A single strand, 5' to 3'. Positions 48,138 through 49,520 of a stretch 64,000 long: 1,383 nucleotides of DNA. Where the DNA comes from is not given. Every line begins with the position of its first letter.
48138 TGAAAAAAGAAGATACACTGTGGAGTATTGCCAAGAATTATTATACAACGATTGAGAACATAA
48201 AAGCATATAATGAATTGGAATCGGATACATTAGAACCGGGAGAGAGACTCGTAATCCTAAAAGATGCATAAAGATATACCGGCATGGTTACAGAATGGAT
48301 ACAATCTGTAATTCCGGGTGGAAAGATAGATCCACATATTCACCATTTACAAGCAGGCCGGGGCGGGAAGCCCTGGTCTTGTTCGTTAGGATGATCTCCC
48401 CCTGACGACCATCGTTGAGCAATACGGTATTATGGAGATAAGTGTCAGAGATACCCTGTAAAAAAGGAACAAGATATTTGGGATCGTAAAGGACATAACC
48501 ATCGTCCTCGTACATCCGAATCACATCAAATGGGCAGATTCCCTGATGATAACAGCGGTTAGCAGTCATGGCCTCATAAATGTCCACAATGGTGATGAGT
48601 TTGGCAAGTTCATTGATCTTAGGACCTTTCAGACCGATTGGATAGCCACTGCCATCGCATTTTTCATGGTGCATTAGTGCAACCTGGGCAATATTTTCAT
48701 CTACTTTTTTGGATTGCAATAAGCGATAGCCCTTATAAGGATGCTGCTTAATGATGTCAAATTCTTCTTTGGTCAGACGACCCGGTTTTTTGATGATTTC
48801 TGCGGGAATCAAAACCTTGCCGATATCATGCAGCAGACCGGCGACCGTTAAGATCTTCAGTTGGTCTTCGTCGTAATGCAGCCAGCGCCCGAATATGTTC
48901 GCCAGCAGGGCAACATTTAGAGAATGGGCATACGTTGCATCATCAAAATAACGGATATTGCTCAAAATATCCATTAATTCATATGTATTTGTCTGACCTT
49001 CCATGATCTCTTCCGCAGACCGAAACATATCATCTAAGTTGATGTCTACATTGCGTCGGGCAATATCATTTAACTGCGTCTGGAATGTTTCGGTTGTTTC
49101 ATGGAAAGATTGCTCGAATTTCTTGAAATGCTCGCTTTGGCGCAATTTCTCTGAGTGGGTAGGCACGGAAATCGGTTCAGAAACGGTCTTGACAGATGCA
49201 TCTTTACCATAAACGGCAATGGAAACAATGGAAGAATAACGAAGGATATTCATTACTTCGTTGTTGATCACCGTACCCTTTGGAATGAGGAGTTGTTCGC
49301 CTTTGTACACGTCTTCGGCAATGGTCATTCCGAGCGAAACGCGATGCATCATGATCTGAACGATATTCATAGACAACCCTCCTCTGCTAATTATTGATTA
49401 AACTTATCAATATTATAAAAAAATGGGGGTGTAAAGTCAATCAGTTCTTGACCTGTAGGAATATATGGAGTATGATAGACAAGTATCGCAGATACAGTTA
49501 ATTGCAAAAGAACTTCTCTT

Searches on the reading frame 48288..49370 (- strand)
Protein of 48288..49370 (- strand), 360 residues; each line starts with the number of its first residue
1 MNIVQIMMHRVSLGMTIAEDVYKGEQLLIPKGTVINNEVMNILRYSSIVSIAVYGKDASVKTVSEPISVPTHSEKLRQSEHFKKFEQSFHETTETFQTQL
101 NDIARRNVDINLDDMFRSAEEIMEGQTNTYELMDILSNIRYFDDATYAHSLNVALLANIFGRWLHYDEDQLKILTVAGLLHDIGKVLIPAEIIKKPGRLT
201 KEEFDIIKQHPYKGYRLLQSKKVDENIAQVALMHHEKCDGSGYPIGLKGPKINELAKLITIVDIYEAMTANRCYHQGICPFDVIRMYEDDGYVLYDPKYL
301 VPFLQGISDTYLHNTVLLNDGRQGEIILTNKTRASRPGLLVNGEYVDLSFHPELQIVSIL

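Call 26: find_encoding_contigs(protein=window:48288-49370:-, flank=2500, max_places=10)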
Protein window:48288-49370:- (360 aa): 24 contigs read that carry it; 2 places shown.
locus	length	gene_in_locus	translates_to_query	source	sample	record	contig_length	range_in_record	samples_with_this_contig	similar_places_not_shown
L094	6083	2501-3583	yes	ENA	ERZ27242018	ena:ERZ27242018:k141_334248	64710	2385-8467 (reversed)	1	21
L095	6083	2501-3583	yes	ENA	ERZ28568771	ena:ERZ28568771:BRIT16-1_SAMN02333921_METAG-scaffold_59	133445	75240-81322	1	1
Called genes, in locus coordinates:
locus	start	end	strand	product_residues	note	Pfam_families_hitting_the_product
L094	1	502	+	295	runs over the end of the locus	PF02645:DegV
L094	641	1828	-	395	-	PF00438:S-AdoMet_synt_N, PF02772:S-AdoMet_synt_M, PF02773:S-AdoMet_synt_C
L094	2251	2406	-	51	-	-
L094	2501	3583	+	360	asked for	PF13487:HD_5, PF01966:HD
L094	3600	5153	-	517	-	PF12673:SipL, PF01476:LysM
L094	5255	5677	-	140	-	PF14343:PrcB_C (weak)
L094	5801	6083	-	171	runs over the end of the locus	PF07486:Hydrolase_2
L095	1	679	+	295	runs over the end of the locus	PF02645:DegV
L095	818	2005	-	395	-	PF00438:S-AdoMet_synt_N, PF02772:S-AdoMet_synt_M, PF02773:S-AdoMet_synt_C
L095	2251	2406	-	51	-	-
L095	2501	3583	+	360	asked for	PF13487:HD_5, PF01966:HD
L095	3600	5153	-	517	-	PF12673:SipL, PF01476:LysM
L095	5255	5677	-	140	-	PF14343:PrcB_C (weak)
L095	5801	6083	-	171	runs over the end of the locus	PF07486:Hydrolase_2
